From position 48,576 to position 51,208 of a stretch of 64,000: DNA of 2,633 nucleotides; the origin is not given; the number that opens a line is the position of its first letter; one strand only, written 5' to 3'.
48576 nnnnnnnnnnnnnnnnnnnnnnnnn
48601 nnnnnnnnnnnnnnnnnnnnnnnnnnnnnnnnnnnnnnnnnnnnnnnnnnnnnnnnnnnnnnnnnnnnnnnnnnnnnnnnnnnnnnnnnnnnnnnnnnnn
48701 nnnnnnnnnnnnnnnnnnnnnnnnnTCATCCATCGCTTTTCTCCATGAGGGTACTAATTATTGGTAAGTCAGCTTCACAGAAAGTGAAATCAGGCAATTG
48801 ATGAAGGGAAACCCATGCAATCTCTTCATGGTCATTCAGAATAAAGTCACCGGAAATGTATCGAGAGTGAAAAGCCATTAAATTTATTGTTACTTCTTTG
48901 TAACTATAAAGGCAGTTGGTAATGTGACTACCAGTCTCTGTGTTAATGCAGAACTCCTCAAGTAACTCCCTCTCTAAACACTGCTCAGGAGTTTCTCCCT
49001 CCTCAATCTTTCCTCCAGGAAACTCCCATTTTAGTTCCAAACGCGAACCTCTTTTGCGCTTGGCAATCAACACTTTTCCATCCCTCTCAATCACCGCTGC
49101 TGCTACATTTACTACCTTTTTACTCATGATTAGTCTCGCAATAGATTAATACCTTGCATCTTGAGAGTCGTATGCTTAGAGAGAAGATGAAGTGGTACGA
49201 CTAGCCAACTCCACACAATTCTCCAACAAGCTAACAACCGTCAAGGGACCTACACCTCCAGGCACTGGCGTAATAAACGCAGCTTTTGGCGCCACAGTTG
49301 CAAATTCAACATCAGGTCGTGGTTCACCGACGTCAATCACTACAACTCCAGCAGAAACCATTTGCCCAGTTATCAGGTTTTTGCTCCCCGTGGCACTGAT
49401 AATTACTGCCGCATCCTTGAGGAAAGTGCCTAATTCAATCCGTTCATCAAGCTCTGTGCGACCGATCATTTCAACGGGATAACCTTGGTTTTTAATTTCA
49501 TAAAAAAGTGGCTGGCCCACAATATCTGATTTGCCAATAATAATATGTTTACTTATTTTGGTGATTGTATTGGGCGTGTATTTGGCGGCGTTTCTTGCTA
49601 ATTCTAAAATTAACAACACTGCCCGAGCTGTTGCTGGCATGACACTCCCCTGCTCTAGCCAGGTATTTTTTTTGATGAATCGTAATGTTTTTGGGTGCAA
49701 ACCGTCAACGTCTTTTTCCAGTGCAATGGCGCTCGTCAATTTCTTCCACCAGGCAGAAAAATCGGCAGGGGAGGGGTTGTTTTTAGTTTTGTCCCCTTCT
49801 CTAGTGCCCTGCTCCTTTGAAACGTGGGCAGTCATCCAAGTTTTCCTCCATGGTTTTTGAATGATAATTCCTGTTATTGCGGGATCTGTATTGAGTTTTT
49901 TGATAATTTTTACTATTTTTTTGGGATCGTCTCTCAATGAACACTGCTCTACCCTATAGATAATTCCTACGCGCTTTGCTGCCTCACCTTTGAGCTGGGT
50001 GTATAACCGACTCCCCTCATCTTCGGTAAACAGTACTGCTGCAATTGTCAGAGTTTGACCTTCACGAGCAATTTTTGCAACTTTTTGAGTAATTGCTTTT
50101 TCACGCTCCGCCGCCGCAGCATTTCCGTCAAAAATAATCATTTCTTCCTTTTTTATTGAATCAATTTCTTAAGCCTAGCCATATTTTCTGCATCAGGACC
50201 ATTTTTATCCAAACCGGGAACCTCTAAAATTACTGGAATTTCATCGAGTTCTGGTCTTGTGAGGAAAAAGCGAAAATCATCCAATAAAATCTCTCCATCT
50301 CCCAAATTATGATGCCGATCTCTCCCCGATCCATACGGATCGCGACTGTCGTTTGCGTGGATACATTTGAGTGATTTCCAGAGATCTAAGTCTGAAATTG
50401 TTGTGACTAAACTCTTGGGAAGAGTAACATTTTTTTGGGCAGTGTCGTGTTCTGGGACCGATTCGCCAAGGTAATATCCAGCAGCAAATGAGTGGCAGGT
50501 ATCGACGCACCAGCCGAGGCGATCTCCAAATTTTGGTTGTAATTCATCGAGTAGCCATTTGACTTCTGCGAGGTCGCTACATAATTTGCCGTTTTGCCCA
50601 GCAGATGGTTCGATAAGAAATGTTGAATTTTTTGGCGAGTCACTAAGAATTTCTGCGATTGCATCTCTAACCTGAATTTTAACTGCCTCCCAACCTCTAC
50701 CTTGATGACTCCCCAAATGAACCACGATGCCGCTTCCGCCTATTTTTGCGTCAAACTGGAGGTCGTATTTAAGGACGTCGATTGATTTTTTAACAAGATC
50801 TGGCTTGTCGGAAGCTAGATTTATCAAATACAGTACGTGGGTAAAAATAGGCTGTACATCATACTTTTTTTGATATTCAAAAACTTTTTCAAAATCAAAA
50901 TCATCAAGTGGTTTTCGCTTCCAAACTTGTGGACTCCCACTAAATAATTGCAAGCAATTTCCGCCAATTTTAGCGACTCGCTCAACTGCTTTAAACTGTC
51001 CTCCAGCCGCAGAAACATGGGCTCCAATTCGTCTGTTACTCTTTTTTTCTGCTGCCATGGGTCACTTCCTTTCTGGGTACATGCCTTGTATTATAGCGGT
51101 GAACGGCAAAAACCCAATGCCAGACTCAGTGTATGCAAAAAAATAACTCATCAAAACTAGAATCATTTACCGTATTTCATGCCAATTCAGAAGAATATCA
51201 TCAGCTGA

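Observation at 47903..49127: SRA-HNH (McrA/ScoMcrA-like) type IV restriction endonuclease translationally coupled to a NUDIX hydrolase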

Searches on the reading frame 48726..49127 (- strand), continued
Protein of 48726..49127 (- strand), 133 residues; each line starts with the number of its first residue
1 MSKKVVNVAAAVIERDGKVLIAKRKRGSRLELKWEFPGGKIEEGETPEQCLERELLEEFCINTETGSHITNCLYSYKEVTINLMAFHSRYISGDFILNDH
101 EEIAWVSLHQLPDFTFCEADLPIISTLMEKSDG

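Call 84: search_protein_families(library=pfam, proteins=[L178:683-3895:+, L184:1048-4011:+, L187:1100-3787:+, L192:813-3656:+, L217:4387-7521:+, L228:2449-5625:+, L236:1176-4319:+, L231:87-3938:+, L232:2164-4725:+, L234:1991-4246:+], max_evalue=0.00001)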
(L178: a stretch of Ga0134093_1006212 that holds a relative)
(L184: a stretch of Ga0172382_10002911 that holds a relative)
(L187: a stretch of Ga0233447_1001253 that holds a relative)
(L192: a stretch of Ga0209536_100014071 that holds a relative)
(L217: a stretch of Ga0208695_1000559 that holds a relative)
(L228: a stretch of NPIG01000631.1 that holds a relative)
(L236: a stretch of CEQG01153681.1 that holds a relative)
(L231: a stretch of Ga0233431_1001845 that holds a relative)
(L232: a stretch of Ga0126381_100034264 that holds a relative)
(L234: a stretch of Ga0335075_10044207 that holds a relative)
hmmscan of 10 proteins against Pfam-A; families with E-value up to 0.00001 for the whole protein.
L178:683-3895:+ (1071 aa): 6 families
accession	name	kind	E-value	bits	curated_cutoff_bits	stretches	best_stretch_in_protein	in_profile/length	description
PF04851.21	ResIII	-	9.4e-37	126.9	22.5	1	336-493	2-164/164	Type III restriction enzyme, res subunit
PF11907.13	DUF3427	-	3.3e-26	92.6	27.7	1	879-1060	95-274/280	Domain of unknown function (DUF3427)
PF13091.12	PLDc_2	-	3e-13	50.2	27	1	187-299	23-132/132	PLD-like domain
PF00271.37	Helicase_C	-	2.4e-11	44.3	23.5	1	568-672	5-109/110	Helicase conserved C-terminal domain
PF09565.16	RE_NgoFVII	-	5.7e-08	32.7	23.8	1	218-284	66-137/162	NgoFVII restriction endonuclease N-terminal PLD domain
PF00270.35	DEAD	-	2.2e-07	31.2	26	1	340-492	2-161/167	DEAD/DEAH box helicase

L184:1048-4011:+ (988 aa): 6 families
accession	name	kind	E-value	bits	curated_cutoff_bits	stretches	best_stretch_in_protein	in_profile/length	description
PF11907.13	DUF3427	-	1.9e-60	205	27.7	1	709-975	5-280/280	Domain of unknown function (DUF3427)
PF04851.21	ResIII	-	2e-39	135.6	22.5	1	234-383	2-164/164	Type III restriction enzyme, res subunit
PF00271.37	Helicase_C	-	4e-12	46.8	23.5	1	453-561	7-109/110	Helicase conserved C-terminal domain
PF18766.7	SWI2_SNF2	-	9.2e-12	45.5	26.7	1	249-445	12-217/221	SWI2/SNF2 ATPase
PF13091.12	PLDc_2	-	1.7e-10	41.3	27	1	47-140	24-117/132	PLD-like domain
PF00270.35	DEAD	-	1.6e-09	38.2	26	1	254-383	13-162/167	DEAD/DEAH box helicase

L187:1100-3787:+ (896 aa): 5 families
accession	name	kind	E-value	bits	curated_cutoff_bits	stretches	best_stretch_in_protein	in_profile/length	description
PF04851.21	ResIII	-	9.1e-36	123.7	22.5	1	310-465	2-164/164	Type III restriction enzyme, res subunit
PF11907.13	DUF3427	-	2.4e-24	86.5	27.7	1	740-886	125-275/280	Domain of unknown function (DUF3427)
PF00271.37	Helicase_C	-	1.3e-12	48.4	23.5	1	546-641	10-105/110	Helicase conserved C-terminal domain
PF00270.35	DEAD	-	7.2e-08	32.8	26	1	314-464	2-161/167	DEAD/DEAH box helicase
PF13091.12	PLDc_2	-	1.9e-07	31.5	27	1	161-266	25-128/132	PLD-like domain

L192:813-3656:+ (948 aa): 5 families
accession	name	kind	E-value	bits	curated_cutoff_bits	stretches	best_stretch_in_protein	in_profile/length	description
PF02913.24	FAD-oxidase_C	-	5.6e-48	164.3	21.2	1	258-503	1-246/248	FAD linked oxidases, C-terminal domain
PF01565.28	FAD_binding_4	-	3.1e-38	131.1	26.4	1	41-178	1-138/139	FAD binding domain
PF02754.22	CCG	-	1e-20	74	20.6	2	712-795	1-84/85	Cysteine-rich domain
PF13183.11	Fer4_8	-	5.7e-08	33.6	27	1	542-621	1-68/68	4Fe-4S dicluster domain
PF13534.11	Fer4_17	-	4.2e-07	30.9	22.2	1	545-622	1-61/61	4Fe-4S dicluster domain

L217:4387-7521:+ (1045 aa): 7 families
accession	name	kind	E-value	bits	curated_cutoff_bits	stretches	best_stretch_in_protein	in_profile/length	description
PF04851.21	ResIII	-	5.2e-40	137.5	22.5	1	318-473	2-164/164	Type III restriction enzyme, res subunit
PF11907.13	DUF3427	-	9e-26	91.2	27.7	1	846-1038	84-277/280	Domain of unknown function (DUF3427)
PF13091.12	PLDc_2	-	1.1e-12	48.4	27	1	151-279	9-132/132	PLD-like domain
PF00271.37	Helicase_C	-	1.4e-11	45.1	23.5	1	557-651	14-109/110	Helicase conserved C-terminal domain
PF09565.16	RE_NgoFVII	-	1.7e-08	34.4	23.8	1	148-273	13-146/162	NgoFVII restriction endonuclease N-terminal PLD domain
PF18766.7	SWI2_SNF2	-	2e-08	34.6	26.7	1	348-475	26-159/221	SWI2/SNF2 ATPase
PF00270.35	DEAD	-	2e-06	28.1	26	1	322-472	2-161/167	DEAD/DEAH box helicase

L228:2449-5625:+ (1059 aa): 7 families
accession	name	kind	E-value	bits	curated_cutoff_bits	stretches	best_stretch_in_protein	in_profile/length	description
PF04851.21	ResIII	-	1.7e-33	116.3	22.5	1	326-481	3-164/164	Type III restriction enzyme, res subunit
PF11907.13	DUF3427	-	2.5e-21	76.7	27.7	1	906-1053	126-277/280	Domain of unknown function (DUF3427)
PF00271.37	Helicase_C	-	7.8e-15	55.5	23.5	1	574-665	18-109/110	Helicase conserved C-terminal domain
PF13091.12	PLDc_2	-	2.2e-10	40.9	27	1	176-288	23-132/132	PLD-like domain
PF00270.35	DEAD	-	1.1e-08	35.4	26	1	329-480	2-161/167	DEAD/DEAH box helicase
PF09565.16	RE_NgoFVII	-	6.1e-07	29.3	23.8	1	218-283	81-147/162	NgoFVII restriction endonuclease N-terminal PLD domain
PF18766.7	SWI2_SNF2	-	4e-06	27.1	26.7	0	345-525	16-200/221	SWI2/SNF2 ATPase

L236:1176-4319:+ (1048 aa): 7 families
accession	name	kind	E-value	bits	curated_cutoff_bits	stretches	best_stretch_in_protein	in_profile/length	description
PF04851.21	ResIII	-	5.1e-41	140.8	22.5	1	318-473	2-164/164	Type III restriction enzyme, res subunit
PF11907.13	DUF3427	-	9.9e-31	107.5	27.7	1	816-1041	54-278/280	Domain of unknown function (DUF3427)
PF00271.37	Helicase_C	-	4.5e-13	49.9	23.5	1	546-651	3-109/110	Helicase conserved C-terminal domain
PF13091.12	PLDc_2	-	2.1e-12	47.5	27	1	152-279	10-132/132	PLD-like domain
PF09565.16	RE_NgoFVII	-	7.7e-09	35.5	23.8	1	145-272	10-145/162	NgoFVII restriction endonuclease N-terminal PLD domain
PF18766.7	SWI2_SNF2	-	9.9e-09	35.6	26.7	1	338-519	16-202/221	SWI2/SNF2 ATPase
PF00270.35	DEAD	-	1.7e-08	34.8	26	1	324-472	4-161/167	DEAD/DEAH box helicase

L231:87-3938:+ (1284 aa): 6 families
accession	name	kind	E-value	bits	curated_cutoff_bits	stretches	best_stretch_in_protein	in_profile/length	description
PF00580.27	UvrD-helicase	-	1.9e-42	146.2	23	2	757-861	181-270/271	UvrD/REP helicase N-terminal domain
PF13361.12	UvrD_C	-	4.3e-26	92.6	25.6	2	1073-1133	280-345/350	UvrD-like helicase C-terminal domain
PF13245.12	AAA_19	-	6.2e-24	85.1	25.1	1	670-847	11-134/134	AAA domain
PF00271.37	Helicase_C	-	1.8e-21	76.9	23.5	1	61-166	4-108/110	Helicase conserved C-terminal domain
PF13538.12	UvrD_C_2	-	1.1e-10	41.6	27.4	1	1081-1132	2-50/52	UvrD-like helicase C-terminal domain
PF01443.25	Viral_helicase1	-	5.6e-06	26.8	21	0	1071-1134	167-227/228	Viral superfamily 1 RNA helicase core domain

L232:2164-4725:+ (854 aa): 0 families

L234:1991-4246:+ (752 aa): 5 families
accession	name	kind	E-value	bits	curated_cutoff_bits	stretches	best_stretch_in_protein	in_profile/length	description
PF00400.38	WD40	-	1.8e-09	38.1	27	0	334-370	3-39/39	WD domain, G-beta repeat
PF07494.17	Reg_prop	-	9.1e-09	34.9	20.4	0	175-194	4-23/24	Two component regulator propeller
PF24814.1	WD40_Prp19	-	3.1e-07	30.2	320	0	345-402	138-197/281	Prp19 WD40 domain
PF08450.18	SGL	-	4.6e-07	30.1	26.3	0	206-267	169-232/246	SMP-30/Gluconolactonase/LRE-like region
PF14517.12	Tachylectin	-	2e-06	28.2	29.8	0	78-159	87-164/230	Tachylectin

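Call 85: search_solved_structures(query=window:48726-49127:-, max_evalue=1e-10, show_alignments=5)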
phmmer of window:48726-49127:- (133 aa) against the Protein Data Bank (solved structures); distinct sequences matched with E-value up to 1e-10: 9.
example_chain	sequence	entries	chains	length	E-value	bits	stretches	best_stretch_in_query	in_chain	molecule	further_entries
3ees_A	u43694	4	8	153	6.5e-21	77.9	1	7-125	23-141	Probable pyrophosphohydrolase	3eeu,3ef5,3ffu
3r03_A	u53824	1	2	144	2.9e-20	75.8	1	8-129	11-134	NUDIX hydrolase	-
5x1x_A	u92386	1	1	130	6e-20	74.8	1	3-129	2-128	Mutator mutT protein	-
2rrk_A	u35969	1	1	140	7.1e-20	74.6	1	2-128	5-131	CTP pyrophosphohydrolase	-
3gwy_A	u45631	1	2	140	1.6e-18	70.2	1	1-130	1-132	Putative CTP pyrophosphohydrolase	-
3hhj_A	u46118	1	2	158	1.1e-17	67.5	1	5-127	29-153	Mutator mutT protein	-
7syc_A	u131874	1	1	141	1.1e-12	51.3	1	5-129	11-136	7,8-dihydro-8-oxoguanine-triphosphatase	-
5zrc_A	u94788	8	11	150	7.3e-12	48.6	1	2-126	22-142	Putative mutator protein MutT2/NUDIX hydrolase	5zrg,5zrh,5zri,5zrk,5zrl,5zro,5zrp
1mut_A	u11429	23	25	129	2.8e-11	46.8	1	6-127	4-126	NUCLEOSIDE TRIPHOSPHATE PYROPHOSPHOHYDROLASE | Mutator mutT protein | 7,8-dihydro-8-oxoguanine-triphosphatase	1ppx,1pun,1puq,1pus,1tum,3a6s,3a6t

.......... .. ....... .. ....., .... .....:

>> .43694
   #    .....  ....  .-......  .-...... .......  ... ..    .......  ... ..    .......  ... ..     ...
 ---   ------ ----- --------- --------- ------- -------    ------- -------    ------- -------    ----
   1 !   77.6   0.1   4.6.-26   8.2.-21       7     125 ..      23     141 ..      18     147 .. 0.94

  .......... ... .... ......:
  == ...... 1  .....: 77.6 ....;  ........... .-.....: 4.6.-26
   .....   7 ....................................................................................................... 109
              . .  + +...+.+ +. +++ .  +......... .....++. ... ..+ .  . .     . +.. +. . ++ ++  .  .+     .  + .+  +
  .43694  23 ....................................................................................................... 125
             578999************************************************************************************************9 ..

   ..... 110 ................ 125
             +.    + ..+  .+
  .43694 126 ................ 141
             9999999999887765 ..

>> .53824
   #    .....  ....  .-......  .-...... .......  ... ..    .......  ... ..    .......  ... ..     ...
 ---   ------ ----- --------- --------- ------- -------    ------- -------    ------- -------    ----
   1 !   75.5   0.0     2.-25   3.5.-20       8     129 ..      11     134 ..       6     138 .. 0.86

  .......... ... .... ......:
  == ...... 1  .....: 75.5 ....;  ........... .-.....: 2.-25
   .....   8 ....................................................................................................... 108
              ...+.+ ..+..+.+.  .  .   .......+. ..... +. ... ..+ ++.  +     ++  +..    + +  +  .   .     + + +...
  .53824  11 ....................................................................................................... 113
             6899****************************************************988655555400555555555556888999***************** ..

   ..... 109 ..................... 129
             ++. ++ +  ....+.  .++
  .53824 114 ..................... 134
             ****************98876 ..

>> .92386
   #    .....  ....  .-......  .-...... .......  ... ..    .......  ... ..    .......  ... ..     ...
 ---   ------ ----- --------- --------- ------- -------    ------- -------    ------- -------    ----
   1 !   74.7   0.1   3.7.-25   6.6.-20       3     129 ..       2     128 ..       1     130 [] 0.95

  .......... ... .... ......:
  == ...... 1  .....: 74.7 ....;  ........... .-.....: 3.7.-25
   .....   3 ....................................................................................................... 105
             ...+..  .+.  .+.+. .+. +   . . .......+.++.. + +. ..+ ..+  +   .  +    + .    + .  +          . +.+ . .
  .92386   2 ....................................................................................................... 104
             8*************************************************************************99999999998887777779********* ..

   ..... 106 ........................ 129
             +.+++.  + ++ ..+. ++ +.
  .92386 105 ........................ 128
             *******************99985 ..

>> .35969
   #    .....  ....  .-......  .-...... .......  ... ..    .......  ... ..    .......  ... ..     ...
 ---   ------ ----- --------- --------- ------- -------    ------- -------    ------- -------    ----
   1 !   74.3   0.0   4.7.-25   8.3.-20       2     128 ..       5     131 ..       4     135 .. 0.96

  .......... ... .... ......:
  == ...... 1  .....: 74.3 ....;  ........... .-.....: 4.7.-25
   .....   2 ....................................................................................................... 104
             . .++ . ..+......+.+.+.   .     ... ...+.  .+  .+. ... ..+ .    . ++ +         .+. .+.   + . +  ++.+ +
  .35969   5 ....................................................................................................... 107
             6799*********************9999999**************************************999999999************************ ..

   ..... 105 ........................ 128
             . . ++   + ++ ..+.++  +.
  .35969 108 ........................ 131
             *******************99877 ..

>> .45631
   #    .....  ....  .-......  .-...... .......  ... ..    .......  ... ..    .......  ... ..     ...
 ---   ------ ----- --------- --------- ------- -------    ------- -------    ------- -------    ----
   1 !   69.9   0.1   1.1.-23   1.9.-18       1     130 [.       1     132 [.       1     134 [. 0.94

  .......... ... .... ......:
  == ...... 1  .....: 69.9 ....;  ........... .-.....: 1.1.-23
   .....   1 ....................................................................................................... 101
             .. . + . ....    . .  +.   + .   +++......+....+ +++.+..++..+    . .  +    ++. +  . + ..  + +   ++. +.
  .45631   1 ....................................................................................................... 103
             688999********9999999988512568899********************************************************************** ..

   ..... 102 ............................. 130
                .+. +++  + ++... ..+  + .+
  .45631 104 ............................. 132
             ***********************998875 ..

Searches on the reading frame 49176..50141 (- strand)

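Call 66: search_protein_families(library=pfam, proteins=[window:49176-50141:-], max_evalue=0.00001)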
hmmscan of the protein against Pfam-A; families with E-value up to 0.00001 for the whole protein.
window:49176-50141:- (321 aa): 2 families
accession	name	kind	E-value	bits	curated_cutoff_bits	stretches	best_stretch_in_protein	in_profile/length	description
PF02882.25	THF_DHG_CYH_C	-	3.7e-28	98.3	27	1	163-315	11-158/160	Tetrahydrofolate dehydrogenase/cyclohydrolase, NAD(P)-binding domain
PF00763.28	THF_DHG_CYH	-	2.5e-18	66.8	32.8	1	5-106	2-103/115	Tetrahydrofolate dehydrogenase/cyclohydrolase, catalytic domain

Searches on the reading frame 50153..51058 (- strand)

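Call 66: search_protein_families(library=pfam, proteins=[window:50153-51058:-], max_evalue=0.00001)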
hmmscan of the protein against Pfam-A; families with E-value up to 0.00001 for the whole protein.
window:50153-51058:- (301 aa): 1 family
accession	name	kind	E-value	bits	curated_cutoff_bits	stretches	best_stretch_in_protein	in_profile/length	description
PF01261.30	AP_endonuc_2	-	7.8e-33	114.6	31.1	1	25-297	1-247/249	Xylose isomerase-like TIM barrel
